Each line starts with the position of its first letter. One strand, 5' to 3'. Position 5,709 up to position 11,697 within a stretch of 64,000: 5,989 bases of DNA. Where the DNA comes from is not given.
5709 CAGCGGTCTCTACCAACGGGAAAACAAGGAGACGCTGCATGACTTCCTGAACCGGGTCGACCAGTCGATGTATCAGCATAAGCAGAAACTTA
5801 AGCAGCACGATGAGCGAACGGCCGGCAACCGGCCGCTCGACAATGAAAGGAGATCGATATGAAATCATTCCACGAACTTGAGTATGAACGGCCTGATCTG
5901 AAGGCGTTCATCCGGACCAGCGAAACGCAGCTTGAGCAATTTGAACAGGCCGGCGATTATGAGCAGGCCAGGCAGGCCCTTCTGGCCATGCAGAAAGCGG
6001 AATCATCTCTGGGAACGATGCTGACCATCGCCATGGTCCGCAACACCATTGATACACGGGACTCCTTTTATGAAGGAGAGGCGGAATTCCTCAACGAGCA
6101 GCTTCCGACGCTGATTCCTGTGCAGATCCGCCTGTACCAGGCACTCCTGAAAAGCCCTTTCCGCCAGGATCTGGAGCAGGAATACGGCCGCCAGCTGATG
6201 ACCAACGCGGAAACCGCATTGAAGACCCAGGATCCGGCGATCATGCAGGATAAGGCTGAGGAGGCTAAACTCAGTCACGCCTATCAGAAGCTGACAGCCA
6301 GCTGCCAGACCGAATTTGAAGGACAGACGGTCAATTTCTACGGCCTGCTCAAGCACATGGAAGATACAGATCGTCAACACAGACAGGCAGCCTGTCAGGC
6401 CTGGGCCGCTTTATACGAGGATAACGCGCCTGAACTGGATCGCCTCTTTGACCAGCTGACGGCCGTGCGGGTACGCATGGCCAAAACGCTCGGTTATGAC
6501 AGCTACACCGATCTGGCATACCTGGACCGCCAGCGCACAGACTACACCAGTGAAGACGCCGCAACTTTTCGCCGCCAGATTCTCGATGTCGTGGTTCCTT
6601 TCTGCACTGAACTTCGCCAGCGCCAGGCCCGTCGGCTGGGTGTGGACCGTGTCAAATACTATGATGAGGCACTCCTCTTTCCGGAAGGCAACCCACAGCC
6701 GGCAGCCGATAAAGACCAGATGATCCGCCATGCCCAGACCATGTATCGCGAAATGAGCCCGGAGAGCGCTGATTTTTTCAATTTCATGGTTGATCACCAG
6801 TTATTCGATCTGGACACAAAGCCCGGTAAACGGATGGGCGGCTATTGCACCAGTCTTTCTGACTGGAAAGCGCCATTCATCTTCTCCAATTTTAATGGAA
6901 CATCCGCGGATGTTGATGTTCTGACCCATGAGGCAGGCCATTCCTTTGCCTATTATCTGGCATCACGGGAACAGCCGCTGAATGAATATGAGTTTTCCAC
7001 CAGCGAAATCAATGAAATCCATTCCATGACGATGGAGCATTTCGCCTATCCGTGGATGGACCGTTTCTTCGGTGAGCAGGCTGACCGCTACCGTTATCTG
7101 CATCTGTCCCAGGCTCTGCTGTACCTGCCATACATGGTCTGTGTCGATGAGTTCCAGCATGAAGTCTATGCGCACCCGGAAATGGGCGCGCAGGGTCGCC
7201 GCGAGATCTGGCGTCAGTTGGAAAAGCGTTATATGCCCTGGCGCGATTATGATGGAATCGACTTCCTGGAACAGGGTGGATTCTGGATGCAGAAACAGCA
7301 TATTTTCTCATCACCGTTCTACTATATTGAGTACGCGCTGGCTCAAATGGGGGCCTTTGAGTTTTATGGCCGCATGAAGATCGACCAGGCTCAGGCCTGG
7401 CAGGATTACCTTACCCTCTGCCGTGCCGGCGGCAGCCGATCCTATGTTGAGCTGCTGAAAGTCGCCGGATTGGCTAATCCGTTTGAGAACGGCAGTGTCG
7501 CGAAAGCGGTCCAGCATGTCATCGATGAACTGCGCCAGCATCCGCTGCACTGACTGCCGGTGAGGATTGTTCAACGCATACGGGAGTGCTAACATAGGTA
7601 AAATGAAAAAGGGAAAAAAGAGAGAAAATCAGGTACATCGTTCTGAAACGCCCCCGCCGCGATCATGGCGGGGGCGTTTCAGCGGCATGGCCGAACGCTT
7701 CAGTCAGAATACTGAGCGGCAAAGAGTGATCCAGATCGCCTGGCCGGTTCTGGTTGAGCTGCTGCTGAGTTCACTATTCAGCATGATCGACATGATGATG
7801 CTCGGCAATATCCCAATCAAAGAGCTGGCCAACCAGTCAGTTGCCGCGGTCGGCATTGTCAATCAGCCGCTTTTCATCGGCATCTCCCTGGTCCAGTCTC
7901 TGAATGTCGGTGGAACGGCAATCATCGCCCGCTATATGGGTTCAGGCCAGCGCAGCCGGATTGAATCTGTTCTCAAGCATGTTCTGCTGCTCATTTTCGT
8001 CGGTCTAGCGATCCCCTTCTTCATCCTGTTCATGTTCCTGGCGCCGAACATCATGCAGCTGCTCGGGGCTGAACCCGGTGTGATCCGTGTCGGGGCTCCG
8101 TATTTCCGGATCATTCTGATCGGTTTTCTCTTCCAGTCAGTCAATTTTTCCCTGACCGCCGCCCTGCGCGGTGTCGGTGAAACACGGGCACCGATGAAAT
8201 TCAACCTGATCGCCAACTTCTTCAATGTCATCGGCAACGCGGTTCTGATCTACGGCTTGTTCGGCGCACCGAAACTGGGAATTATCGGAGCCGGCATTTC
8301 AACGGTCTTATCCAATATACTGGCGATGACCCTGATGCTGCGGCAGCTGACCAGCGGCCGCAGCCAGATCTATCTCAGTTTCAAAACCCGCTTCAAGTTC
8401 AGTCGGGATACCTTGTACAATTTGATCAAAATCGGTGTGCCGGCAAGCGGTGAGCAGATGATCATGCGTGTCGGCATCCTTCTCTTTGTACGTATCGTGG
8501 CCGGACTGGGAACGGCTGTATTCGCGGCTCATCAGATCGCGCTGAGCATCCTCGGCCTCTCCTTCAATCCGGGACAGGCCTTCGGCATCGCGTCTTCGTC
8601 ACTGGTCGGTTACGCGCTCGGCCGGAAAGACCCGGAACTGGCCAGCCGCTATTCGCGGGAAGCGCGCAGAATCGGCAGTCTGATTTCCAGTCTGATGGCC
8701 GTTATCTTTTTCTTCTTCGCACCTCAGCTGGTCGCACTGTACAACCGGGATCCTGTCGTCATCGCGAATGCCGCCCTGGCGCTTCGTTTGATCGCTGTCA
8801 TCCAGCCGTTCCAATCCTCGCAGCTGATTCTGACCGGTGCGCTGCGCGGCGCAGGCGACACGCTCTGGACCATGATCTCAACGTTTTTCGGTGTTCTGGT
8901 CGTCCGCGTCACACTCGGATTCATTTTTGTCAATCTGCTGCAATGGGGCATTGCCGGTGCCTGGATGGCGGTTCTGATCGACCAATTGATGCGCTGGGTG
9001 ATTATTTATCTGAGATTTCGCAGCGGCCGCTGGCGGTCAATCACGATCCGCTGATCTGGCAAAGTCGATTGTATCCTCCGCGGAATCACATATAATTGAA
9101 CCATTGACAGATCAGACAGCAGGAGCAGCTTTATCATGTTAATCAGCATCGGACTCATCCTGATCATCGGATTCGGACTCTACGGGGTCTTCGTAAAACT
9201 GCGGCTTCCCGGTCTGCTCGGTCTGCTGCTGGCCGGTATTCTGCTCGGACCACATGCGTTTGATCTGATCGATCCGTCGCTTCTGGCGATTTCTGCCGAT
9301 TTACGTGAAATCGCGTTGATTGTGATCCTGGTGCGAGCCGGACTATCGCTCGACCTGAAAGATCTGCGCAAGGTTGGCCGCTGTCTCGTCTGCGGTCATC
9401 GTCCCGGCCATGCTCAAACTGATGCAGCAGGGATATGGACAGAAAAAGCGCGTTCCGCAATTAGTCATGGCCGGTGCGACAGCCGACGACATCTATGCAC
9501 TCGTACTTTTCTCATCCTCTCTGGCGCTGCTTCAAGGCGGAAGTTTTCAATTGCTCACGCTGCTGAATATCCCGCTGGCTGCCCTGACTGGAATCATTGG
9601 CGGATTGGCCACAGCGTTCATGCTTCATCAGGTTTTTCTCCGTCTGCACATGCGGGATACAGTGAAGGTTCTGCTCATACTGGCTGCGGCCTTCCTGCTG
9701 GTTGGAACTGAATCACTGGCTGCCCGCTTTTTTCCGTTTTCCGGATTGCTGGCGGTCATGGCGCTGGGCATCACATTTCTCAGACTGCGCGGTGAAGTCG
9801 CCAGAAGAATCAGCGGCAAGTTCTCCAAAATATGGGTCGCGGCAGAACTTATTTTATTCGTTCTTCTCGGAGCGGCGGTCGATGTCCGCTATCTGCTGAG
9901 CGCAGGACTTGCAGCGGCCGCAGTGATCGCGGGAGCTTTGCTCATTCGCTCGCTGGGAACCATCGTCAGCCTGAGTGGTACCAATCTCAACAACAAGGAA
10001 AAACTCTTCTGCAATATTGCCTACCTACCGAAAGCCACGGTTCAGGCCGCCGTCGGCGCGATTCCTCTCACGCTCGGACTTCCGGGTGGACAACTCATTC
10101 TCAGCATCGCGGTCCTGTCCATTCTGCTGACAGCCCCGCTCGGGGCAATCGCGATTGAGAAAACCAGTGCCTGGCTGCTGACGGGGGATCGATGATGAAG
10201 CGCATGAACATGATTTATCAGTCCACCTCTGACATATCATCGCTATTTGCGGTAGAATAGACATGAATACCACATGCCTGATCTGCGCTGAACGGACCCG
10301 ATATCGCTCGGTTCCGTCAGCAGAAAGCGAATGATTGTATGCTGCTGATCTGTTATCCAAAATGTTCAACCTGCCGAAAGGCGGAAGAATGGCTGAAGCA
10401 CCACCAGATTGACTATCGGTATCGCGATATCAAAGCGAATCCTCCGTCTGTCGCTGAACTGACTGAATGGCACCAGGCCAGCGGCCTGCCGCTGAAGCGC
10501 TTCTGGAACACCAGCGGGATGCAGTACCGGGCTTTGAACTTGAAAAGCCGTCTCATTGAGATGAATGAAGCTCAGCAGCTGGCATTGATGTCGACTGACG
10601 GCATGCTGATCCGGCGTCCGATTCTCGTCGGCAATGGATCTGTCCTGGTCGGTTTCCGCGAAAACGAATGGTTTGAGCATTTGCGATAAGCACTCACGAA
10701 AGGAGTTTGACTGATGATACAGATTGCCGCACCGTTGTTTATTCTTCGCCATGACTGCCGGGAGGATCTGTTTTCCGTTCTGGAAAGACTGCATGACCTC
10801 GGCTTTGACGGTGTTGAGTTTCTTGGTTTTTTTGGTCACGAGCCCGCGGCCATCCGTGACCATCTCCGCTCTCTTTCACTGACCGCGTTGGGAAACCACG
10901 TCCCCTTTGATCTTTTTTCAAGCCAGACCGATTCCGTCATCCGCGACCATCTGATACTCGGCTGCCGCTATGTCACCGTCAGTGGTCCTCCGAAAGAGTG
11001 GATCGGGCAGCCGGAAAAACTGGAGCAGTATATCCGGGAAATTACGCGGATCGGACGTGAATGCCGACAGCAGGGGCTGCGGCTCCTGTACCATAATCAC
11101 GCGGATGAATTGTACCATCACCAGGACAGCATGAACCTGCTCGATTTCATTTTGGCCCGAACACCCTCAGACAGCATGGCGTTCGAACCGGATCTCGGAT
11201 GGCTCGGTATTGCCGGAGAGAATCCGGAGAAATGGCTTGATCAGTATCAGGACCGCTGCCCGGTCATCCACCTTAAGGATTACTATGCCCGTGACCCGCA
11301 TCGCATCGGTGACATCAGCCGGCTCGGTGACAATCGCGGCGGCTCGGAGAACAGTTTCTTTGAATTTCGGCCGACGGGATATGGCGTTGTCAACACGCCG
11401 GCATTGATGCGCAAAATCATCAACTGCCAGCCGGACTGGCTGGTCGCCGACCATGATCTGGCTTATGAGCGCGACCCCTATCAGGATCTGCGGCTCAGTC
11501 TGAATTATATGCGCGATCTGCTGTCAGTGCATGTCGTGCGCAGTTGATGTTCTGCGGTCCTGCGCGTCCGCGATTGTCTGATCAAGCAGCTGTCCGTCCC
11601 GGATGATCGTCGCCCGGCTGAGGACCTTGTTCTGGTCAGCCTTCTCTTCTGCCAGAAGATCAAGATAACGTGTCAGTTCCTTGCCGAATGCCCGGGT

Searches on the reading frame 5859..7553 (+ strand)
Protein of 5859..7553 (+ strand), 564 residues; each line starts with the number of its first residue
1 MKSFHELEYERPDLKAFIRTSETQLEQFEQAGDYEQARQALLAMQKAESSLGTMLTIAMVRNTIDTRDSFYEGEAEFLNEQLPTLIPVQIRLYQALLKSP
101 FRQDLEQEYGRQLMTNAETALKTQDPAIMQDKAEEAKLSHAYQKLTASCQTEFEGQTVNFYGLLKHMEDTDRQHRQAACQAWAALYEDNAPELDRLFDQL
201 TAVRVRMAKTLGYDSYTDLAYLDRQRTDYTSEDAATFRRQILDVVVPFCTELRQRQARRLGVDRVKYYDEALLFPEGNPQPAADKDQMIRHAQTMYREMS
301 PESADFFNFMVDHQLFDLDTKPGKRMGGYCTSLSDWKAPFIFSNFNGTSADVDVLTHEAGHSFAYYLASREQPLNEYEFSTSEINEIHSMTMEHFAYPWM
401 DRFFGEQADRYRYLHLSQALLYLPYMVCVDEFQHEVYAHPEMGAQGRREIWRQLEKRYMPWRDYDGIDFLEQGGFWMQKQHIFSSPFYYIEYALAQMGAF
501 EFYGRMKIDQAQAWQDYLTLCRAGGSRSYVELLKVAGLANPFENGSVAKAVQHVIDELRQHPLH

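Call 73: search_protein_families(library=pfam, proteins=[window:5859-7553:+], max_evalue=0.00001)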
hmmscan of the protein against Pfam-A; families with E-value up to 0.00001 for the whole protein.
window:5859-7553:+ (564 aa): 1 family
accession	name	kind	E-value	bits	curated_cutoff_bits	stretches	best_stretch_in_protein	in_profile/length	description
PF01432.26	Peptidase_M3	-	5.4e-28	99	27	1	166-544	2-449/457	Peptidase family M3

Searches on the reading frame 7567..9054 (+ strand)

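Call 73: search_protein_families(library=pfam, proteins=[window:7567-9054:+], max_evalue=0.00001)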
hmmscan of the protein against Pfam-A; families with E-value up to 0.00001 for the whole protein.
window:7567-9054:+ (495 aa): 1 family
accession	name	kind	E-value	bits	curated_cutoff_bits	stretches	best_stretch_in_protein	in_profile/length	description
PF01554.23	MatE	-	2.6e-55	187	24.9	2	292-453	1-161/161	MatE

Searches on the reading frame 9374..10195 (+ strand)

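Call 73: search_protein_families(library=pfam, proteins=[window:9374-10195:+], max_evalue=0.00001)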
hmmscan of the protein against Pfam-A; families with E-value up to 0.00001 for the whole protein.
window:9374-10195:+ (273 aa): 1 family
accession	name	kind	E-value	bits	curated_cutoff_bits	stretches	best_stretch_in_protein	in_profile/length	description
PF00999.27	Na_H_Exchanger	-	8.3e-24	84.6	26.2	1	1-260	109-368/375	Sodium/hydrogen exchanger, transmembrane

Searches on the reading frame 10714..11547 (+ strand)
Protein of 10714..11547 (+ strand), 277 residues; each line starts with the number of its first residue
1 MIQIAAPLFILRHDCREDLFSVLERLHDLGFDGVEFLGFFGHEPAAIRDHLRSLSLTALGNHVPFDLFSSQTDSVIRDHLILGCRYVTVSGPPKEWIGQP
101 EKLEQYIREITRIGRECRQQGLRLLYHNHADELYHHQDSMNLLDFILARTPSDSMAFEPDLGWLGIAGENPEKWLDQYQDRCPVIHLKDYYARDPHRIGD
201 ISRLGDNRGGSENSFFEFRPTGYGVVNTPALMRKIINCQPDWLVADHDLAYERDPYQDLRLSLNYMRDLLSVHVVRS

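Call 73: search_protein_families(library=pfam, proteins=[window:10714-11547:+], max_evalue=0.00001)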
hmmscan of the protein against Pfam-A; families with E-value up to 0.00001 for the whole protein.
window:10714-11547:+ (277 aa): 1 family
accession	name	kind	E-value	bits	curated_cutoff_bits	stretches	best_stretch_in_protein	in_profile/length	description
PF01261.30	AP_endonuc_2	-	5.3e-14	53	31.1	1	24-245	2-227/249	Xylose isomerase-like TIM barrel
